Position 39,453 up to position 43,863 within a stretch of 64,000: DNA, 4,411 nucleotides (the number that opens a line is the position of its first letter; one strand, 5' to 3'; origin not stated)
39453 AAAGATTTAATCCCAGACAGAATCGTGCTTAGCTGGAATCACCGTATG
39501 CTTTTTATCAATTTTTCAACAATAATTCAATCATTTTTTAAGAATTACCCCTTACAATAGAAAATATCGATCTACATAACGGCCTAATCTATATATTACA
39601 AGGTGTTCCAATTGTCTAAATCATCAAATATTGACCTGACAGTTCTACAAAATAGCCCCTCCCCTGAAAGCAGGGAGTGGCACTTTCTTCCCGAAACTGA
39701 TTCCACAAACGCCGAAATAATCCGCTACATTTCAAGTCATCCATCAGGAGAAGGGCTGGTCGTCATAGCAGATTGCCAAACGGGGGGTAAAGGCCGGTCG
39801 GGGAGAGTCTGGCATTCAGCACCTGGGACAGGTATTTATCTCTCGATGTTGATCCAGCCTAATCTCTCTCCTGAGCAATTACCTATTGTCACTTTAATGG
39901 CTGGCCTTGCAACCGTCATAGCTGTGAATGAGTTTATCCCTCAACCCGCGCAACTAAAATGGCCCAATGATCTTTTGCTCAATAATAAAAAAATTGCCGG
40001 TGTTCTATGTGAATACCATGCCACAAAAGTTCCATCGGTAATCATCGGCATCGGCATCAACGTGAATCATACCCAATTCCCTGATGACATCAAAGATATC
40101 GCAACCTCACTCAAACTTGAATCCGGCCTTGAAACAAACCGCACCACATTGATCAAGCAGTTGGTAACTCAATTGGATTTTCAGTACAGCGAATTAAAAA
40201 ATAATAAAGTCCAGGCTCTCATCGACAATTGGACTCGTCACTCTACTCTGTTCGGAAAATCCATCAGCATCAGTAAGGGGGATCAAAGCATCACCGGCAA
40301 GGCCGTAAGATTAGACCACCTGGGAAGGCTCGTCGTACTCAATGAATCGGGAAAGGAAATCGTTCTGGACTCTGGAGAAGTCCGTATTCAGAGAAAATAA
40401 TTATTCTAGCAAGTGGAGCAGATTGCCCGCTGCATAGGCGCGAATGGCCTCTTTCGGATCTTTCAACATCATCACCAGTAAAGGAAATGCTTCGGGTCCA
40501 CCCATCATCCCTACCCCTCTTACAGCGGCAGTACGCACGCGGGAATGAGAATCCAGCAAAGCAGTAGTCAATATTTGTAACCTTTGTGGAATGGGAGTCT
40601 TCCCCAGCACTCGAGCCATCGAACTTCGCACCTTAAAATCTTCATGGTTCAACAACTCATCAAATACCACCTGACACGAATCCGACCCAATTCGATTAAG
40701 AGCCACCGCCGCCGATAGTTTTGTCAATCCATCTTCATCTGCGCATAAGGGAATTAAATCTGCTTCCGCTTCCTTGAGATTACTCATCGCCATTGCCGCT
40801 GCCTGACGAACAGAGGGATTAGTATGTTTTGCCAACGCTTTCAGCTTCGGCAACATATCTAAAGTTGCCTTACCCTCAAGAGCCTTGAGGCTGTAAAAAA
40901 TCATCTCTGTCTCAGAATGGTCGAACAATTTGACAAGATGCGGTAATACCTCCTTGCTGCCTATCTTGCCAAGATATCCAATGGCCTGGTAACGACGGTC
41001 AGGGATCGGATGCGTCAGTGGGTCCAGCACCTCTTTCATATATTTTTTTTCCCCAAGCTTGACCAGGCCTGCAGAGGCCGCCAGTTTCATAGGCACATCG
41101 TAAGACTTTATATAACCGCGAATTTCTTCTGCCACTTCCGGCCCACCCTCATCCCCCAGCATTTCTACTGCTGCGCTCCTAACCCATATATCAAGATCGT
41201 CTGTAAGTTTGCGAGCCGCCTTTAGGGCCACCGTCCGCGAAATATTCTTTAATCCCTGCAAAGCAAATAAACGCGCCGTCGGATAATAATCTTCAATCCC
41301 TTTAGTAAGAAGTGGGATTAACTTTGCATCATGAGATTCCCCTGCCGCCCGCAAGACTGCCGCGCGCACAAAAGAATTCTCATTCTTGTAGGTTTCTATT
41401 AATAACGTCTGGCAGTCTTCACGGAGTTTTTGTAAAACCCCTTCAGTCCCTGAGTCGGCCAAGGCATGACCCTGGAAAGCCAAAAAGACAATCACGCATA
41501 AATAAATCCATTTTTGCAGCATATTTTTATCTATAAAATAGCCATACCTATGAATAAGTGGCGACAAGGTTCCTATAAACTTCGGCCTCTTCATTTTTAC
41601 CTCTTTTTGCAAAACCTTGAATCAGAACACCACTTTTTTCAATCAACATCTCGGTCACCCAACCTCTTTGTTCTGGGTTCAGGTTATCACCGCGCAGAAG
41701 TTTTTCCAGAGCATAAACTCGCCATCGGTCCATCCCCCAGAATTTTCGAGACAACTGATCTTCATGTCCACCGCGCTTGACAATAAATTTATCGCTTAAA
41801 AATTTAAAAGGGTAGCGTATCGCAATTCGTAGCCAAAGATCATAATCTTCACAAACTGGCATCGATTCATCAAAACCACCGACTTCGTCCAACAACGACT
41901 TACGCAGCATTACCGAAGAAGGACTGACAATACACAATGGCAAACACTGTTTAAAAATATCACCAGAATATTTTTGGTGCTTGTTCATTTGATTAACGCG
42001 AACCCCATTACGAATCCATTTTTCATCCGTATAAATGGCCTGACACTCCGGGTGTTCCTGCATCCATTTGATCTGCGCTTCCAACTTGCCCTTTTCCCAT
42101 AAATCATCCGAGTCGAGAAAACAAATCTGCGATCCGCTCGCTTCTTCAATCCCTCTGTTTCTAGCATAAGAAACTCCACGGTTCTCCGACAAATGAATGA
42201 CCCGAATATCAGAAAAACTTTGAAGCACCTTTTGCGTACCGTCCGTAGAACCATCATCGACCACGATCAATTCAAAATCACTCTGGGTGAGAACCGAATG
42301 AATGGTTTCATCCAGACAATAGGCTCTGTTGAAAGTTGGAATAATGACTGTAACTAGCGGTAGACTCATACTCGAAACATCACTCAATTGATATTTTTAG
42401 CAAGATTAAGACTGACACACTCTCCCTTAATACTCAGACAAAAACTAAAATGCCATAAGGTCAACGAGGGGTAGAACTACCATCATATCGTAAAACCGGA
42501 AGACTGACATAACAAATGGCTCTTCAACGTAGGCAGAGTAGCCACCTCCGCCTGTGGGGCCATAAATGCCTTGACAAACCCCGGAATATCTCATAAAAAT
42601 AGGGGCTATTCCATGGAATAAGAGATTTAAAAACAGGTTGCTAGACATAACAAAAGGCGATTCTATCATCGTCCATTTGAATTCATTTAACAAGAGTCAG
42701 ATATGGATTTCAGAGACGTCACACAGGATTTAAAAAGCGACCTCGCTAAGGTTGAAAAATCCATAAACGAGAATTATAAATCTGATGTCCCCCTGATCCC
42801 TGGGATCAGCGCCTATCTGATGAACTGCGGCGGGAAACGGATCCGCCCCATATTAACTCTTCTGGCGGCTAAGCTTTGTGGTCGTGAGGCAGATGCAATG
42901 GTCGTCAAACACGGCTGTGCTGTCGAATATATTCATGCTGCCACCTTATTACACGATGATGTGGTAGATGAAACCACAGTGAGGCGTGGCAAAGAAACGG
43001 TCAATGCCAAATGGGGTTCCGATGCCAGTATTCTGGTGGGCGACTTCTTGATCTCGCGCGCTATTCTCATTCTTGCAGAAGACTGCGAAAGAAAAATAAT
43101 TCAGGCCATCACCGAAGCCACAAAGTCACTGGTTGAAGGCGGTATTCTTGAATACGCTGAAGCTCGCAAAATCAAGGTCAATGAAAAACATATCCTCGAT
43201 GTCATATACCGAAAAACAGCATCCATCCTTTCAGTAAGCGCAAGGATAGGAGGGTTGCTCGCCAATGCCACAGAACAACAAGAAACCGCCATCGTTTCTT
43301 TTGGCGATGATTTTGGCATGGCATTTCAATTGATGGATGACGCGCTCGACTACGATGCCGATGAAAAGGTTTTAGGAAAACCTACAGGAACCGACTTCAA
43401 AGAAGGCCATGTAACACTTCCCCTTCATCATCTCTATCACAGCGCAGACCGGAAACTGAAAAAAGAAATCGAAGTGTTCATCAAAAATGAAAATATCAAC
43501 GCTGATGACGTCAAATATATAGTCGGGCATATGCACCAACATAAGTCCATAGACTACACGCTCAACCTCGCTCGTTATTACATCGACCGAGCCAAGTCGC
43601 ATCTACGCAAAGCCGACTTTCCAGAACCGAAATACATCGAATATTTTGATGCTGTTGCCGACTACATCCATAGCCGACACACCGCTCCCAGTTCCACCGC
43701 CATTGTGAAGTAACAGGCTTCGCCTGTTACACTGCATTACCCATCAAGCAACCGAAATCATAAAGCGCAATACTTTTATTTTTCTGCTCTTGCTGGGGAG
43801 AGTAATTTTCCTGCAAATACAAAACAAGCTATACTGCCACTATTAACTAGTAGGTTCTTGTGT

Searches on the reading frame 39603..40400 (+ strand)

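Call 15: search_protein_families(library=pfam, proteins=[window:39603-40400:+], max_evalue=0.0001)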
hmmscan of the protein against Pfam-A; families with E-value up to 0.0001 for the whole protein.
window:39603-40400:+ (265 aa): 2 families
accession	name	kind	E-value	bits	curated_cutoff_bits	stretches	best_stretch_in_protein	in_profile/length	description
PF03099.24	BPL_LplA_LipB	-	9.2e-23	81.1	21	1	32-153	5-133/133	Biotin/lipoate A/B protein ligase family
PF02237.23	BPL_C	-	7.3e-05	23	21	0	217-260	2-45/48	Biotin protein ligase C terminal domain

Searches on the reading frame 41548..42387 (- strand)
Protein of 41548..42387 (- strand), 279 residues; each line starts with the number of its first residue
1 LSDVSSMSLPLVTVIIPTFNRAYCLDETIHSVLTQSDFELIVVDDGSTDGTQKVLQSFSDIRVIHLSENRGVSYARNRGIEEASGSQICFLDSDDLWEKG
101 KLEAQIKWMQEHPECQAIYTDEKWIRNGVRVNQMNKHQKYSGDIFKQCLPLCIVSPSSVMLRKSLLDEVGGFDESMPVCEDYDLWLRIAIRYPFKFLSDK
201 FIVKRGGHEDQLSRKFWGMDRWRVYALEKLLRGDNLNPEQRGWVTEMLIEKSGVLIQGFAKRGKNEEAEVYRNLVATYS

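Call 15: search_protein_families(library=pfam, proteins=[window:41548-42387:-], max_evalue=0.0001)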
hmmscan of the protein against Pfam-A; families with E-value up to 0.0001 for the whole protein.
window:41548-42387:- (279 aa): 4 families
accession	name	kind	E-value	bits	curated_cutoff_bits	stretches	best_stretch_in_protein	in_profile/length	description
PF00535.33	Glycos_transf_2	-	1.5e-37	129.6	23.3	1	13-169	1-167/168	Glycosyl transferase family 2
PF10111.15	Glyco_tranf_2_2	-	3.1e-24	86.4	27.3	1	13-194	1-205/276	Glycosyltransferase like family 2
PF13641.12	Glyco_tranf_2_3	-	1.4e-17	65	27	1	12-190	3-196/230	Glycosyltransferase like family 2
PF13632.12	Glyco_trans_2_3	-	7e-06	26.4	27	1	88-206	2-124/198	Glycosyl transferase family group 2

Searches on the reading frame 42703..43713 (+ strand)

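Call 65: search_protein_families(library=pfam, proteins=[window:42703-43713:+], max_evalue=0.00001)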
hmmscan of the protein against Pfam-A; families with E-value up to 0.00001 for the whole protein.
window:42703-43713:+ (336 aa): 1 family
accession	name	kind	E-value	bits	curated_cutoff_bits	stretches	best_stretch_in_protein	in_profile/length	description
PF00348.22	polyprenyl_synt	-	3.3e-64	217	27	1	32-275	4-249/251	Polyprenyl synthetase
